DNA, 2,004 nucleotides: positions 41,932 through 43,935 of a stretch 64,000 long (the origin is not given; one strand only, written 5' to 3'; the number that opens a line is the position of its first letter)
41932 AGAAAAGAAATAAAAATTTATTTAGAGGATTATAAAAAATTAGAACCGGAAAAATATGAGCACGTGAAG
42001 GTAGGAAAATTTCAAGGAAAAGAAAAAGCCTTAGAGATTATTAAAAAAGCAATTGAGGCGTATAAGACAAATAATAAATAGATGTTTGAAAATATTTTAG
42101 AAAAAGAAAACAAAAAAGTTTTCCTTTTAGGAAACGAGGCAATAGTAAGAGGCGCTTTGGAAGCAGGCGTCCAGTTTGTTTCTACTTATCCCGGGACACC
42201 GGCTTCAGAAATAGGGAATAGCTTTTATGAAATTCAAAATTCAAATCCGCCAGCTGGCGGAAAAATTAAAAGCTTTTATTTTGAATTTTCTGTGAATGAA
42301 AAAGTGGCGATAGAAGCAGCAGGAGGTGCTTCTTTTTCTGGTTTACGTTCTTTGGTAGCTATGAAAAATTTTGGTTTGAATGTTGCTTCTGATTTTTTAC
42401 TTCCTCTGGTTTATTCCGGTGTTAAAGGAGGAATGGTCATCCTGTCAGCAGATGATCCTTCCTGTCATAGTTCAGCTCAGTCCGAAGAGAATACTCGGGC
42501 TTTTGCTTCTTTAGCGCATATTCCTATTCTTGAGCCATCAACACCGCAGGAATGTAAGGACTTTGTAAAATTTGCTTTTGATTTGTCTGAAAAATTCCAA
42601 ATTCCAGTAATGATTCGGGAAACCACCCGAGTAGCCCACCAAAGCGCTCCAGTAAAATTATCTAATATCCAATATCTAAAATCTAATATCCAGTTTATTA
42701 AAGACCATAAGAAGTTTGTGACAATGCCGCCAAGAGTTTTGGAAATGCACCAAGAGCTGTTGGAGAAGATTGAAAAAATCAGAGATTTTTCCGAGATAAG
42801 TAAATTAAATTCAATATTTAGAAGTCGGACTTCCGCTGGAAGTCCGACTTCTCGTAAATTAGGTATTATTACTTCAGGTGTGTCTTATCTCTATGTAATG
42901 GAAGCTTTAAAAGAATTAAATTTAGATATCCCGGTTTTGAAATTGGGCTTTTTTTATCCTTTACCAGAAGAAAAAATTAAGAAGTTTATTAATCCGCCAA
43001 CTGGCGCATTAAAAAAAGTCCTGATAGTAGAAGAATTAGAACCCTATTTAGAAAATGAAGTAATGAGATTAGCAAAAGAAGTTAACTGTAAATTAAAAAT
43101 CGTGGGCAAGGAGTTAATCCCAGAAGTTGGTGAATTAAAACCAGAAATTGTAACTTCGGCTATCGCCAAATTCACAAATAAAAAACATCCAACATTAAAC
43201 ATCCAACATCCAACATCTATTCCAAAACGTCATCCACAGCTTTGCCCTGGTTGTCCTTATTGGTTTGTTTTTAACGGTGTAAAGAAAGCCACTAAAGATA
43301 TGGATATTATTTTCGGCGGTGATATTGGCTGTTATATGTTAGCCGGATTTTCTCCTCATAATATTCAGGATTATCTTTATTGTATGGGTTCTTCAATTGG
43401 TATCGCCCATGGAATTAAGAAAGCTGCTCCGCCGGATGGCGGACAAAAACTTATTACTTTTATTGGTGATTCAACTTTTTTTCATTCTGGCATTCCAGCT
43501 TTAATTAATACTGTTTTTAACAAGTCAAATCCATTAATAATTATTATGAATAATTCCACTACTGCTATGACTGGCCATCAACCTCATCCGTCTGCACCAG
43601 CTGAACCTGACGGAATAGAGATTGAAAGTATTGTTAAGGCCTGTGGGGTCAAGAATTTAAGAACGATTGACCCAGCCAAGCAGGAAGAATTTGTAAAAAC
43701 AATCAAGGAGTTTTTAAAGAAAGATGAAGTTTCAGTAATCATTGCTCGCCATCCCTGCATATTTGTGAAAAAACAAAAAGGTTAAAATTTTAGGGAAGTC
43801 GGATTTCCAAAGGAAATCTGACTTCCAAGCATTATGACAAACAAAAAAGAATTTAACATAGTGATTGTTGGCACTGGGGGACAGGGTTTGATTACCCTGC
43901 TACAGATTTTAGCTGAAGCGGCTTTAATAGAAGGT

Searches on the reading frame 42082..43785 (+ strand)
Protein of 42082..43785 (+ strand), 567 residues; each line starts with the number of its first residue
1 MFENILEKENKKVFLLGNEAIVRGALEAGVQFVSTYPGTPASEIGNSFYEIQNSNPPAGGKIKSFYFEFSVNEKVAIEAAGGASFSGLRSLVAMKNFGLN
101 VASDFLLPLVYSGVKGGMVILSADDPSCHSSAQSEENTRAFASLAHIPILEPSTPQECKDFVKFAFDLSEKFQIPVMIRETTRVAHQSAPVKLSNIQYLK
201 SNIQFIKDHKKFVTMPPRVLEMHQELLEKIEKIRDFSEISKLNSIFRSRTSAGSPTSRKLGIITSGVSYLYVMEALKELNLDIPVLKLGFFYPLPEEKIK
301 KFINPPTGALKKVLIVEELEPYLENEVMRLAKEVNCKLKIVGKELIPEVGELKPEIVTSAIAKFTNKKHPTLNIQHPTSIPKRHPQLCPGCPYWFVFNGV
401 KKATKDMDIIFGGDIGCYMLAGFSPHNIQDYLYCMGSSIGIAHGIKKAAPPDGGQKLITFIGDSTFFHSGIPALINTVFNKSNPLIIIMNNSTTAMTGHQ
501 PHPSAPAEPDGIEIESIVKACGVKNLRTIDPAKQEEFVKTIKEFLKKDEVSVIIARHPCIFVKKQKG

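Call 11: search_protein_families(library=pfam, proteins=[window:42082-43785:+])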
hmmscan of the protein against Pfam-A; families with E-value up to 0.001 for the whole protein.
window:42082-43785:+ (567 aa): 2 families
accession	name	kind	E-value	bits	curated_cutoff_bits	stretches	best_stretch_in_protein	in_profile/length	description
PF02775.26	TPP_enzyme_C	-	1.8e-21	76.9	21.9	1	414-554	1-150/151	Thiamine pyrophosphate enzyme, C-terminal TPP binding domain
PF01855.24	POR_N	-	3e-12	47.2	27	1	24-201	2-175/231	Pyruvate flavodoxin/ferredoxin oxidoreductase, thiamine diP-bdg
